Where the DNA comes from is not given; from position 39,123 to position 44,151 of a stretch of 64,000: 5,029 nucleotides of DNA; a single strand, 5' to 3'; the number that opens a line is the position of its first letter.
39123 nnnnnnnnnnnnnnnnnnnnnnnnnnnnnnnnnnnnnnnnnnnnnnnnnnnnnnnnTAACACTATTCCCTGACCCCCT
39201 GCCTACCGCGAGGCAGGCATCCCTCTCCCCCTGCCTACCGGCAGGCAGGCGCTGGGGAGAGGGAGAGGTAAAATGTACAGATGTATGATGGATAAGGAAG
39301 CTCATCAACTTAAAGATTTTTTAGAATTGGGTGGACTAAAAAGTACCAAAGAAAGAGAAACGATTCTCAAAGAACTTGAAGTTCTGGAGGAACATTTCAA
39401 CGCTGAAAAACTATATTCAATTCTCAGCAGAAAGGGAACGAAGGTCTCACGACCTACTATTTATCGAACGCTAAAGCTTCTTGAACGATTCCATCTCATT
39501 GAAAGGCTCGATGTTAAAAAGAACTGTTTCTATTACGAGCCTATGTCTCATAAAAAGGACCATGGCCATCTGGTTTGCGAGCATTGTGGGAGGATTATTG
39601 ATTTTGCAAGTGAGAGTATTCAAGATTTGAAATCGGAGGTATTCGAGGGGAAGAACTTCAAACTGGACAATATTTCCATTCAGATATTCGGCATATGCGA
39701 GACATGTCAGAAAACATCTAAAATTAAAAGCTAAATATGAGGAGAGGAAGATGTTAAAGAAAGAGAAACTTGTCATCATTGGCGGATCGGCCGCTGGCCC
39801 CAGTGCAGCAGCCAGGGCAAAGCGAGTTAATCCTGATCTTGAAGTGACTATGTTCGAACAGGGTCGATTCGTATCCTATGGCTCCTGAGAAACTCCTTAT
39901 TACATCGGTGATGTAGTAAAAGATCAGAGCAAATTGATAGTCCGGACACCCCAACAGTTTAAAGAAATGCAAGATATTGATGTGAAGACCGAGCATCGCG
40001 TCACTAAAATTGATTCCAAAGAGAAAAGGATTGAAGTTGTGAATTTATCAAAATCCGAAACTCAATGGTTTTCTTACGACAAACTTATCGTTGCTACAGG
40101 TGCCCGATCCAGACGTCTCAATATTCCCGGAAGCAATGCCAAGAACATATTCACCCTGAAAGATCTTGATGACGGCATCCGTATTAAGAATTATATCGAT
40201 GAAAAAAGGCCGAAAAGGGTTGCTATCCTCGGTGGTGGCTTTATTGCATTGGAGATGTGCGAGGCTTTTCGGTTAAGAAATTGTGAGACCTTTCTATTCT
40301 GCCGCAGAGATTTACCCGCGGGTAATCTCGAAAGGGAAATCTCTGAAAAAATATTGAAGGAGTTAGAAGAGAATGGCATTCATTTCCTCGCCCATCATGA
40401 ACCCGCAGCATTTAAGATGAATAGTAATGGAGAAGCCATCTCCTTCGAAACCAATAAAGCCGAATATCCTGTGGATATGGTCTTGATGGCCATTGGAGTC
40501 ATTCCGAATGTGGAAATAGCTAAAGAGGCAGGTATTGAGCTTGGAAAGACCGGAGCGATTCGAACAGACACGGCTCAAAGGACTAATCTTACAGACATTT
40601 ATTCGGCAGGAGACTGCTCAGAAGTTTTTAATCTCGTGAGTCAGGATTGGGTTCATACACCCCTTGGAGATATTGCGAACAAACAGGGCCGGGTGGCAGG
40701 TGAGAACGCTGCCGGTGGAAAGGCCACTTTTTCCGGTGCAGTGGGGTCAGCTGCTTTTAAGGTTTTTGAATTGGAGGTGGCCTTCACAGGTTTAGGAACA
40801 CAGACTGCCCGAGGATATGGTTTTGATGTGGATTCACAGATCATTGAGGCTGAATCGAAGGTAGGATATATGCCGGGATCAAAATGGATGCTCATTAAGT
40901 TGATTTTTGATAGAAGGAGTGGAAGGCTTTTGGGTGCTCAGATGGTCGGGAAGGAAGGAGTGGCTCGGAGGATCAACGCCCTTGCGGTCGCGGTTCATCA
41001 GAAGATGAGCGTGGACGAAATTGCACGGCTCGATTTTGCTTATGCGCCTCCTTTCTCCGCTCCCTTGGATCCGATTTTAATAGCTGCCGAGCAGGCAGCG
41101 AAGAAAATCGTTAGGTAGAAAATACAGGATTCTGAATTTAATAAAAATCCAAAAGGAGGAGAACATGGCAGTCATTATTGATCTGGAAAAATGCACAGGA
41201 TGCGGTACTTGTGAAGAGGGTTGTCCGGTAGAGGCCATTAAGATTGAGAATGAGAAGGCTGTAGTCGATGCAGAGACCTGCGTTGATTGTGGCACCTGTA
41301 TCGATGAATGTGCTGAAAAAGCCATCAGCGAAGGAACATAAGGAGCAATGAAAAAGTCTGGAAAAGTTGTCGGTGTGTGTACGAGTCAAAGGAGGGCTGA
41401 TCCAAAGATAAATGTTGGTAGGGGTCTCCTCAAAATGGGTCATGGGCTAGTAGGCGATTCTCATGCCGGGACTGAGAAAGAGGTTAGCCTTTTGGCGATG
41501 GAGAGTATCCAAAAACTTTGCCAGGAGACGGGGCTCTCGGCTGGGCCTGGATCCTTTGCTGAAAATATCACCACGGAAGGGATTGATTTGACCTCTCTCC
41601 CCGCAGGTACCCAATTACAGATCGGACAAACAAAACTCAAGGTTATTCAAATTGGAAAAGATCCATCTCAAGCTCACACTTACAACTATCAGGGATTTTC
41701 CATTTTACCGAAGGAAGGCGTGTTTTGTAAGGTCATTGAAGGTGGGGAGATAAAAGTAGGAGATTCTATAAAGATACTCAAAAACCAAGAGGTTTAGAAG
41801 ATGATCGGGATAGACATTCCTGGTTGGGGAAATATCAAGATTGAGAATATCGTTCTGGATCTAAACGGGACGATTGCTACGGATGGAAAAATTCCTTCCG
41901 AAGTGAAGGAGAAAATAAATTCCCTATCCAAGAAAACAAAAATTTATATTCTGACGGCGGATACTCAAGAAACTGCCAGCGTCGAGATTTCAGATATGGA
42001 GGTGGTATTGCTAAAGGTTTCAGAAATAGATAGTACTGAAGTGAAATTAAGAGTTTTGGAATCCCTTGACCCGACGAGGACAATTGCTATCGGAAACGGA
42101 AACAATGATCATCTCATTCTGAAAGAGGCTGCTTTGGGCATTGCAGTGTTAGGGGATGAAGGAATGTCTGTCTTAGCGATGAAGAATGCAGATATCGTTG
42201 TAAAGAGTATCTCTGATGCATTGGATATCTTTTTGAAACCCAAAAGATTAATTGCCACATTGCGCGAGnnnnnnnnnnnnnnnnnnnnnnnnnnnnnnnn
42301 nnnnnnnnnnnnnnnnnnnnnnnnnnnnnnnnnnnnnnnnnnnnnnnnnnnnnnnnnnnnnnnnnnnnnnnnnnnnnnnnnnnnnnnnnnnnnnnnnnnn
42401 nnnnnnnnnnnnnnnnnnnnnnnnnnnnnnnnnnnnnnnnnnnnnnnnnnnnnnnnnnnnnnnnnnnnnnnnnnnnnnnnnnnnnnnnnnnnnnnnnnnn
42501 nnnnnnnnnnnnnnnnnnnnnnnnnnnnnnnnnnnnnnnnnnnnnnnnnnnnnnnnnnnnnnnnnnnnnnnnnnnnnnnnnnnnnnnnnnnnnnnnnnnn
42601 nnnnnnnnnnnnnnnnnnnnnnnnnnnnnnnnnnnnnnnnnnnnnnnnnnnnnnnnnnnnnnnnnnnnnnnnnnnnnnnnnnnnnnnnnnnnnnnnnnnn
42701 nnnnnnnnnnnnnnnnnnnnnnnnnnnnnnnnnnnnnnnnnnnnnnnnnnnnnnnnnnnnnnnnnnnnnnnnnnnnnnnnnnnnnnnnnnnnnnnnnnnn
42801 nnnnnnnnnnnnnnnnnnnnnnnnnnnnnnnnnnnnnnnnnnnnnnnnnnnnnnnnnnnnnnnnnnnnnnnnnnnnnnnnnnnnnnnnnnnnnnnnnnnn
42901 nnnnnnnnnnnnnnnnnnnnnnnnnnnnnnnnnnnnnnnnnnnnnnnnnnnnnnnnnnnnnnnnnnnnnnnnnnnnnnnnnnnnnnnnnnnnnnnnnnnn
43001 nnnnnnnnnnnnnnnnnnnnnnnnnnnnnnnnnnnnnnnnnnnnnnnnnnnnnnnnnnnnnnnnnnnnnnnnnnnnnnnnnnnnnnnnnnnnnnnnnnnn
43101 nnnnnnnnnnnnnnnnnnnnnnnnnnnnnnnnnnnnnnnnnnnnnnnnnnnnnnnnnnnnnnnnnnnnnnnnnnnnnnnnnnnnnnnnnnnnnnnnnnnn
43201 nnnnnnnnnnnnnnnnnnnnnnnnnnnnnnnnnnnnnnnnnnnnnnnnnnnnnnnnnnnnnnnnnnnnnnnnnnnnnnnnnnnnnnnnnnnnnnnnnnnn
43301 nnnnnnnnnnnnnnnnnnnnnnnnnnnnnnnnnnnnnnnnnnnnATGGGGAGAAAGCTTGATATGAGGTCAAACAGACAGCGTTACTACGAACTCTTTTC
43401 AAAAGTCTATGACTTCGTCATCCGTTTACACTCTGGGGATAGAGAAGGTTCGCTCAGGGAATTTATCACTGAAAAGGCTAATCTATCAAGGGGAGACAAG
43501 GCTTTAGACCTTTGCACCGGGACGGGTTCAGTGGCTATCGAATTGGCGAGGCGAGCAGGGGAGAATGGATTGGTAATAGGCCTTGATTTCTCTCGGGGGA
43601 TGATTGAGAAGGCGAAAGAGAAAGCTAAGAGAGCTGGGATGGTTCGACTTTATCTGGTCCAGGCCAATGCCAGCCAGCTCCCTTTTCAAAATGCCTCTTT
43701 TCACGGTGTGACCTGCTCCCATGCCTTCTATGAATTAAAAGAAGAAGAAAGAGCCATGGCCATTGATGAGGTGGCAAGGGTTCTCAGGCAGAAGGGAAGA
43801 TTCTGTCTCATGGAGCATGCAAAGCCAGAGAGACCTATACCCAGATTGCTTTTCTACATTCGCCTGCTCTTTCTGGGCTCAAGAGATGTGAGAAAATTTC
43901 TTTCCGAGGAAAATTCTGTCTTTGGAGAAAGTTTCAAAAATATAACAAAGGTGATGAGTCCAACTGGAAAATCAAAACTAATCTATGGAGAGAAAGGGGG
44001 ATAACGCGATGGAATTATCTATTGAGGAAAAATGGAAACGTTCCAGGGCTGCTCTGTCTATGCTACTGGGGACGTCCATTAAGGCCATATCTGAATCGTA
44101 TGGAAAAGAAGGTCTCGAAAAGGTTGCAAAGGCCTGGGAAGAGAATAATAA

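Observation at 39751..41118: NADH oxidase/CoA-disulfide reductase-family flavoprotein with UGA at the redox-active Cys, suggesting a selenocysteine enzyme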

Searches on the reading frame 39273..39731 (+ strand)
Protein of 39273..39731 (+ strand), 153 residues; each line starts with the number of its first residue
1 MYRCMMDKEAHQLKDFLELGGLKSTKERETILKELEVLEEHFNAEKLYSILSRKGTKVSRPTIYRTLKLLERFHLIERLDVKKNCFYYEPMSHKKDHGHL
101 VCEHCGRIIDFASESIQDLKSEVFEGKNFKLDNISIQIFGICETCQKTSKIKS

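Call 31: search_protein_families(library=pfam, proteins=[window:39273-39731:+], max_evalue=0.001)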
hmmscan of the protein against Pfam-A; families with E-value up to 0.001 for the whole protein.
window:39273-39731:+ (153 aa): 1 family
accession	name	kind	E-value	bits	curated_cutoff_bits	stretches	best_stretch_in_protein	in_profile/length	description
PF01475.25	FUR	-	5.1e-31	107.8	23.1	1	21-138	3-120/121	Ferric uptake regulator family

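Call 32: search_protein_families(library=ncbifam, proteins=[window:39273-39731:+], max_evalue=0.00001)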
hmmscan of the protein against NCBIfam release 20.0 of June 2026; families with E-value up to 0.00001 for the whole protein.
window:39273-39731:+ (153 aa): 9 families
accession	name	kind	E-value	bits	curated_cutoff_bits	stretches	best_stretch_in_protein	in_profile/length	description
NF052545.1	TransRegPerRClab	equivalog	2.5e-23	82.6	180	1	17-148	8-137/138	transcriptional regulator PerR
NF051891.1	TransRegFurHelico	equivalog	2e-21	76.4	200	1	11-147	12-147/148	ferric iron uptake transcriptional regulator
NF051892.1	TransRegFurBacil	equivalog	9e-21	74.5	220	1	6-149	1-147/149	ferric iron uptake transcriptional regulator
NF006999.0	PRK09462.1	equivalog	2.9e-18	65.9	146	1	17-148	8-141/148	ferric iron uptake transcriptional regulator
NF047406.1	TransRegPerRTherm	equivalog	7e-14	52.2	200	1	24-148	6-128/130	manganese-dependent transcriptional regulator PerR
NF047462.1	FUR_perox_PerRA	exception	9.2e-11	42.4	200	1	6-123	1-114/142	peroxide-responsive transcriptional repressor PerRA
NF008646.0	PRK11639.1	equivalog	1.7e-10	40.9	167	1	22-149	22-150/171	zinc uptake transcriptional repressor Zur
NF045678.1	TransRegIrrA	equivalog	2.6e-10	40.3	150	1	7-117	3-112/138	iron response transcriptional regulator IrrA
NF045677.1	FeRespRegIrr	equivalog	1e-08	35.3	170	1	16-117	3-103/127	Fur family transcriptional regulator Irr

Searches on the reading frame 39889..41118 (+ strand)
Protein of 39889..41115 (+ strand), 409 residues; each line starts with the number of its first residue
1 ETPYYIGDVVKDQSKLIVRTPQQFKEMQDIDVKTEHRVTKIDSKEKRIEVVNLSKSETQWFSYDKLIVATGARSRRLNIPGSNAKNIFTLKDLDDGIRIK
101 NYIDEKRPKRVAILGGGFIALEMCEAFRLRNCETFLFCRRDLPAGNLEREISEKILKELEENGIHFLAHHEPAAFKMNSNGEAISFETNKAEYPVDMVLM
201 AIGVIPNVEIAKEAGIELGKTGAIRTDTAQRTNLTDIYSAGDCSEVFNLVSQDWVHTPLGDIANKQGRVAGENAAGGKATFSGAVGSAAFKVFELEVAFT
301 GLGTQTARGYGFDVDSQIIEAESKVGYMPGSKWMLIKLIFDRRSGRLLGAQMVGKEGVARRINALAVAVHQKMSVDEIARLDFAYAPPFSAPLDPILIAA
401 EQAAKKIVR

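Call 13: find_related_loci(query=window:39934-41118:+, collection=genome_contigs, flank=6000)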
Query window:39934-41118:+ (394 aa) in genome_contigs; peptide patterns used: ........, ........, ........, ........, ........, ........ (x = any residue, [..] = any of these).
105 stretches matched a pattern; 19 encode a relative of the query (tblastn E <= 1e-3); 19 distinct loci.
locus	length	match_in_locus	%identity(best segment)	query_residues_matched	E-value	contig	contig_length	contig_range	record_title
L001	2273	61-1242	85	1-394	0e+0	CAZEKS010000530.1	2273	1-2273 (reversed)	MAG TPA_asm: uncultured Syntrophaceae bacterium isolate binchicken_co189_49 genome assembly, contig: NODE_86227_length_2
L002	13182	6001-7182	85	1-394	0e+0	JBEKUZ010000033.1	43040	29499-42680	MAG: Thermodesulfobacteriota bacterium isolate SPRUCE 593 SPRUCE_593_33, whole genome shotgun sequence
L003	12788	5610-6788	85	1-393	0e+0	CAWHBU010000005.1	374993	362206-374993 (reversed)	MAG: uncultured delta proteobacterium isolate MFD03726.bin.2.155 genome assembly, contig: contig_11286, whole genome sho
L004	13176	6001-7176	85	1-392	0e+0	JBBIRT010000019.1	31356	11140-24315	MAG: Deltaproteobacteria bacterium isolate SLS170214_bin_356 NODE_1651_length_31356_cov_4.608128, whole genome shotgun s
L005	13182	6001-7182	82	1-394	0e+0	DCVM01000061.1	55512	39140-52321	MAG TPA_asm: Syntrophaceae bacterium UBA2188 UBA2188_contig_7980, whole genome shotgun sequence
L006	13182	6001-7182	83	1-394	0e+0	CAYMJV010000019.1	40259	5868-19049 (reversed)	MAG TPA_asm: uncultured Syntrophaceae bacterium isolate binchicken_co378_81 genome assembly, contig: NODE_738_length_402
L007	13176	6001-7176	83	1-392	0e+0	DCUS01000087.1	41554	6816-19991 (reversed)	MAG TPA_asm: Syntrophaceae bacterium UBA2208 UBA2208_contig_19296, whole genome shotgun sequence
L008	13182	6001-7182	81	1-394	0e+0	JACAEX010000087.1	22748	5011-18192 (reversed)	MAG: Syntrophaceae bacterium isolate L.E.D.62 k119_1748959, whole genome shotgun sequence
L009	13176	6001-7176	82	1-392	0e+0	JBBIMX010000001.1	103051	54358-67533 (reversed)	MAG: Deltaproteobacteria bacterium isolate BQF270218_bin_242 NODE_18_length_103051_cov_6.076556, whole genome shotgun se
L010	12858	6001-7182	78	1-394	0e+0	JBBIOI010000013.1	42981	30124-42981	MAG: Deltaproteobacteria bacterium isolate TCS170221_bin_276 NODE_651_length_42981_cov_3.72831, whole genome shotgun seq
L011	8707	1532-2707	89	1-392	0e+0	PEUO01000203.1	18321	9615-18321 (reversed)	MAG: Deltaproteobacteria bacterium CG03_land_8_20_14_0_80_45_14 CG03_land_8_20_14_0.80_scaffold_1182_c, whole genome sho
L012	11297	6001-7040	85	1-394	1e-112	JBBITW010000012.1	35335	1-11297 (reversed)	MAG: Deltaproteobacteria bacterium isolate RSS170216_bin_405 NODE_1399_length_35335_cov_6.106548, whole genome shotgun s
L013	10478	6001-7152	38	1-385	1e-84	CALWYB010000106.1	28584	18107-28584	MAG: uncultured Oscillospiraceae bacterium isolate BRZ_EE__bin73 genome assembly, contig: BRZ_EE__NODE_2421_length_28584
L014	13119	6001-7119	43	4-382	8e-92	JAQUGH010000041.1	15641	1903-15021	MAG: Clostridia bacterium isolate STCSWMC_22 NODE_10055_length_15641_cov_5.039899_ST_CSWMC, whole genome shotgun sequenc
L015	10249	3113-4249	34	1-381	3e-71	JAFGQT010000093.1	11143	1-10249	MAG: Bacilli bacterium isolate Zod_Metabat.782 k87_5875880, whole genome shotgun sequence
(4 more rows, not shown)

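Call 61: search_protein_representatives(protein=window:39889-41115:+)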
Query: 409 residues. Proteins with E-value up to 0.001 (for the whole library): 22192; up to 1e-10: 9231; up to 1e-30: 1648. The best 150 are listed.
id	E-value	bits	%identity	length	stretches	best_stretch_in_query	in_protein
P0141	2.7e-102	359.0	43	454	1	2-408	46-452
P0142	4.2e-101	355.1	47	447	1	1-404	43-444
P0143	2.8e-99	349.1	44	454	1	3-405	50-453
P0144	6.2e-99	347.9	43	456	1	1-407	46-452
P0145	1.4e-95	336.8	42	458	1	3-406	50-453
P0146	2.2e-95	336.2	43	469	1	2-407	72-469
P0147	3.2e-91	322.5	40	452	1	3-403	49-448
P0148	1.0e-90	320.9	41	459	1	2-407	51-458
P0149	1.8e-90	320.0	41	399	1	3-403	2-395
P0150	2.3e-90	319.7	43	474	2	102-406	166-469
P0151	1.5e-89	317.0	48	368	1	53-404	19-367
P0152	3.2e-89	315.9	43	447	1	3-405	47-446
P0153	9.4e-89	314.4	40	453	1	3-408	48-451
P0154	3.6e-88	312.5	38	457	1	3-406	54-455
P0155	4.3e-88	312.2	40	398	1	12-405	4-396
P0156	1.9e-87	310.1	40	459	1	3-406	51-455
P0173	5.6e-83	295.4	42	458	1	3-406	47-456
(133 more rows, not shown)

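Call 63: find_encoding_contigs(protein=P0149, flank=3000, max_places=4)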
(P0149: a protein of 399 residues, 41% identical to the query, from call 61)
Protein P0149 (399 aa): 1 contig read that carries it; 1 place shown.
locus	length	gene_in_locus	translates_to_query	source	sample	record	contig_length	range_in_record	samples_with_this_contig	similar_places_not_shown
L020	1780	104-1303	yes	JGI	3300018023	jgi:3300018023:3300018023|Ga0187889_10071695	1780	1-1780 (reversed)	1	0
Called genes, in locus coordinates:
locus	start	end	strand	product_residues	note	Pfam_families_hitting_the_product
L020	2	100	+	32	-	?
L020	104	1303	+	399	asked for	PF07992:Pyr_redox_2, PF00070:Pyr_redox, PF02852:Pyr_redox_dim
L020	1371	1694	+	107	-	-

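Call 64: find_encoding_contigs(protein=P0155, flank=3000, max_places=4)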
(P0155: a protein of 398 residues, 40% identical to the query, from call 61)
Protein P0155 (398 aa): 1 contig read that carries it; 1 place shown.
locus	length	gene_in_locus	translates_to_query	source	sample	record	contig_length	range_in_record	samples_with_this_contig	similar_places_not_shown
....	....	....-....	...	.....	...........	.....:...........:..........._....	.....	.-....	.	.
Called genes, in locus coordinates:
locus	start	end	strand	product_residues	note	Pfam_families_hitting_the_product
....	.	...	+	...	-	?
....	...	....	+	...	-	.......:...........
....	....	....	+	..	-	-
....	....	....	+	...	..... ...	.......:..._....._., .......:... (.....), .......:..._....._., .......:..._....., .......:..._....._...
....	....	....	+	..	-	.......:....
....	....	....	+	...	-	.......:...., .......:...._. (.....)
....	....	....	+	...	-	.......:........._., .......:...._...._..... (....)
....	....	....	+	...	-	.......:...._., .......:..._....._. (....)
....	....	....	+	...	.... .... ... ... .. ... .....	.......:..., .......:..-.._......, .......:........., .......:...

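Call 71: find_encoding_contigs(protein=P0173, flank=1000, max_places=5)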
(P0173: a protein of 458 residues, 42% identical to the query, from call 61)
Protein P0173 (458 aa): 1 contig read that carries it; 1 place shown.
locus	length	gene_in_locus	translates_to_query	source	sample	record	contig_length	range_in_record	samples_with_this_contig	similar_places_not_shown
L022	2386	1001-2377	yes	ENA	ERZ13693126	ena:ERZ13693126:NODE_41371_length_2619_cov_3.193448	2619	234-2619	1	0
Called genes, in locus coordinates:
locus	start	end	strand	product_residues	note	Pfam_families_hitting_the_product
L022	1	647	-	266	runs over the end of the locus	PF01261:AP_endonuc_2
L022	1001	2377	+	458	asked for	PF01266:DAO (faint), PF07992:Pyr_redox_2, PF13450:NAD_binding_8 (faint), PF13738:Pyr_redox_3 (faint), PF00070:Pyr_redox, PF02852:Pyr_redox_dim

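Call 72: find_encoding_contigs(protein=P0156, flank=1000, max_places=5)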
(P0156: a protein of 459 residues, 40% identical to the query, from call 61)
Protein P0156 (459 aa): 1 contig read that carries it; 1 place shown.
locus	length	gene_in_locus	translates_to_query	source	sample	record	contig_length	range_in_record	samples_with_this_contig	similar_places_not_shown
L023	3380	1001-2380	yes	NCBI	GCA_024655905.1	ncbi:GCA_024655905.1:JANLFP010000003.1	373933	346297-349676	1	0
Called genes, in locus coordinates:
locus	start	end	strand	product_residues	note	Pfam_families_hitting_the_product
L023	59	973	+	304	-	PF00701:DHDPS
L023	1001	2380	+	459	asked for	PF01266:DAO (faint), PF03486:HI0933_like (faint), PF07992:Pyr_redox_2, PF13450:NAD_binding_8 (faint), PF13738:Pyr_redox_3 (faint), PF00070:Pyr_redox, PF02852:Pyr_redox_dim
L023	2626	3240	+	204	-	PF00440:TetR_N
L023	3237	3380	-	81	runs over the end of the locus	-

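Call 73: find_encoding_contigs(protein=P0142, flank=4000, max_places=5)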
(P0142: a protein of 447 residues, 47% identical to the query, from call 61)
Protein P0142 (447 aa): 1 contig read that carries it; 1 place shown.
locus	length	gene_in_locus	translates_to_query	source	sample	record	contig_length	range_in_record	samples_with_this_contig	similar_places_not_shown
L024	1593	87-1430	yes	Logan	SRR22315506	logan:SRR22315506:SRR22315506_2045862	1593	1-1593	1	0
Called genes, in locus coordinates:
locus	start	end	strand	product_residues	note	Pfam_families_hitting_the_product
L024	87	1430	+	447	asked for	PF01266:DAO (faint), PF07992:Pyr_redox_2, PF13450:NAD_binding_8 (faint), PF13738:Pyr_redox_3 (faint), PF00070:Pyr_redox, PF02852:Pyr_redox_dim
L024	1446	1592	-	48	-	?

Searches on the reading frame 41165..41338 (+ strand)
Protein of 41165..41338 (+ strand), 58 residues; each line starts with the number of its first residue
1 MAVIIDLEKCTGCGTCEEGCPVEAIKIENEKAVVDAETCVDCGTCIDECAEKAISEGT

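Call 31: search_protein_families(library=pfam, proteins=[window:41165-41338:+], max_evalue=0.001)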
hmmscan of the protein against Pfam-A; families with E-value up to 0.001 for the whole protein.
window:41165-41338:+ (58 aa): 14 families
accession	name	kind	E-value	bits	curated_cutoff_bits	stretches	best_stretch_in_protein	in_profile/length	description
PF00037.32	Fer4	-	9.6e-14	51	21.1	2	3-26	1-24/24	4Fe-4S binding domain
PF12837.12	Fer4_6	-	9e-13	47.9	25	2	4-25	3-24/24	4Fe-4S binding domain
PF12797.12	Fer4_2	-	1e-12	47.6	24.5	2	2-22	2-22/22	4Fe-4S binding domain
PF13237.11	Fer4_10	-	5e-11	42.8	25.5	1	3-49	2-52/53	4Fe-4S dicluster domain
PF12838.12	Fer4_7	-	7.8e-10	39.5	27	1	9-53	1-52/52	4Fe-4S dicluster domain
PF13187.11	Fer4_9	-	2.3e-09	37.5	27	1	9-54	1-52/52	4Fe-4S dicluster domain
PF14697.11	Fer4_21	-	3.9e-08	33.7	35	1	6-26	37-58/59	4Fe-4S dicluster domain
PF25160.1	LdpA_Fe-S-bd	-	4.1e-08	33.3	27.6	2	16-56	9-45/49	LdpA Fe-S cluster-binding domain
PF12800.12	Fer4_4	-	1.6e-07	31.5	24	1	8-22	2-16/17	4Fe-4S binding domain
PF13484.11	Fer4_16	-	3.2e-07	31.5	30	1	9-40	1-30/66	4Fe-4S double cluster binding domain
PF12798.12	Fer4_3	-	3e-05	25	27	0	10-24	1-15/15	4Fe-4S binding domain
PF13183.11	Fer4_8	-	3.1e-05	24.9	27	0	7-23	2-18/68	4Fe-4S dicluster domain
PF17179.9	Fer4_22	-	0.00084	20.6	27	0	26-52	68-94/95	4Fe-4S dicluster domain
PF13370.11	Fer4_13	-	0.00094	20.3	24.5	0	34-50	1-17/58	4Fe-4S single cluster domain of Ferredoxin I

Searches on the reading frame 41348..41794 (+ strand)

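Call 31: search_protein_families(library=pfam, proteins=[window:41348-41794:+], max_evalue=0.001)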
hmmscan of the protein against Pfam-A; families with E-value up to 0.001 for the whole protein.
window:41348-41794:+ (149 aa): 1 family
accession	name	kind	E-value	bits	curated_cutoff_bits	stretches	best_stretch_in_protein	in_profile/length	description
PF03473.23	MOSC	-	2e-13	50.8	22.7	1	37-141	3-119/120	MOSC domain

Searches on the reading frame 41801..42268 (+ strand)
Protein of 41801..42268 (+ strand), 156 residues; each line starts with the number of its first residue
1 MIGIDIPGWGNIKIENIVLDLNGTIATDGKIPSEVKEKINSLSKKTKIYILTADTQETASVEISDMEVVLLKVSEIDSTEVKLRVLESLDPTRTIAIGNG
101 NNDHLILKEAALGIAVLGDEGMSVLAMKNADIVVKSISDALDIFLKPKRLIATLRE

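Call 31: search_protein_families(library=pfam, proteins=[window:41801-42268:+], max_evalue=0.001)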
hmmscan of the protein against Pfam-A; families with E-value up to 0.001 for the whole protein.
window:41801-42268:+ (156 aa): 1 family
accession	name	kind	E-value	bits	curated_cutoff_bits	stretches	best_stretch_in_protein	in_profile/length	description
PF08282.18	Hydrolase_3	-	5.3e-05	23.5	20.9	0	89-116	201-228/255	haloacid dehalogenase-like hydrolase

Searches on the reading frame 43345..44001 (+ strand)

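Call 31: search_protein_families(library=pfam, proteins=[window:43345-44001:+], max_evalue=0.001)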
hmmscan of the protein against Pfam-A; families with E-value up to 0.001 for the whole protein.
window:43345-44001:+ (219 aa): 13 families
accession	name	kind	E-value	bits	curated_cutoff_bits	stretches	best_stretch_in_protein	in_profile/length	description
PF01209.24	Ubie_methyltran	-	8.2e-26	91.2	20.1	1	13-166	8-162/233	ubiE/COQ5 methyltransferase family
PF13649.12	Methyltransf_25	-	2.6e-23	83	27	1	54-151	2-97/97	Methyltransferase domain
PF08241.18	Methyltransf_11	-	1.8e-19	70.6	21.2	1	54-154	1-94/95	Methyltransferase domain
PF13847.12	Methyltransf_31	-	2.4e-18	66.6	27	1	48-159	2-113/145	Methyltransferase domain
PF08242.18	Methyltransf_12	-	6.3e-10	40.1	30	1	54-153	1-98/98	Methyltransferase domain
PF01135.25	PCMT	-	1.2e-06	28.9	20.3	1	40-111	64-135/210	Protein-L-isoaspartate(D-aspartate) O-methyltransferase (PCMT)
PF13489.12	Methyltransf_23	-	3.1e-06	27.5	27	1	34-161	6-122/164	Methyltransferase domain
PF24675.1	NpmA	-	1.1e-05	25.2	60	1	53-114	27-91/214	16S rRNA (adenine(1408)-N(1))-methyltransferase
PF01170.24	UPF0020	-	5.6e-05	23.4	22.3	0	61-158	40-167/197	RMKL-like, methyltransferase domain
PF02353.26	CMAS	-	8e-05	22.5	27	1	39-155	52-164/273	Mycolic acid cyclopropane synthetase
PF02390.23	Methyltransf_4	-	0.00038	20.4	24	1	53-120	5-74/173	Putative methyltransferase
PF08704.16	GCD14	-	0.00048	20.3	26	1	40-154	31-143/247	tRNA methyltransferase complex GCD14 subunit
PF01728.25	FtsJ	-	0.0006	20.2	24.1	1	41-116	12-82/181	FtsJ-like methyltransferase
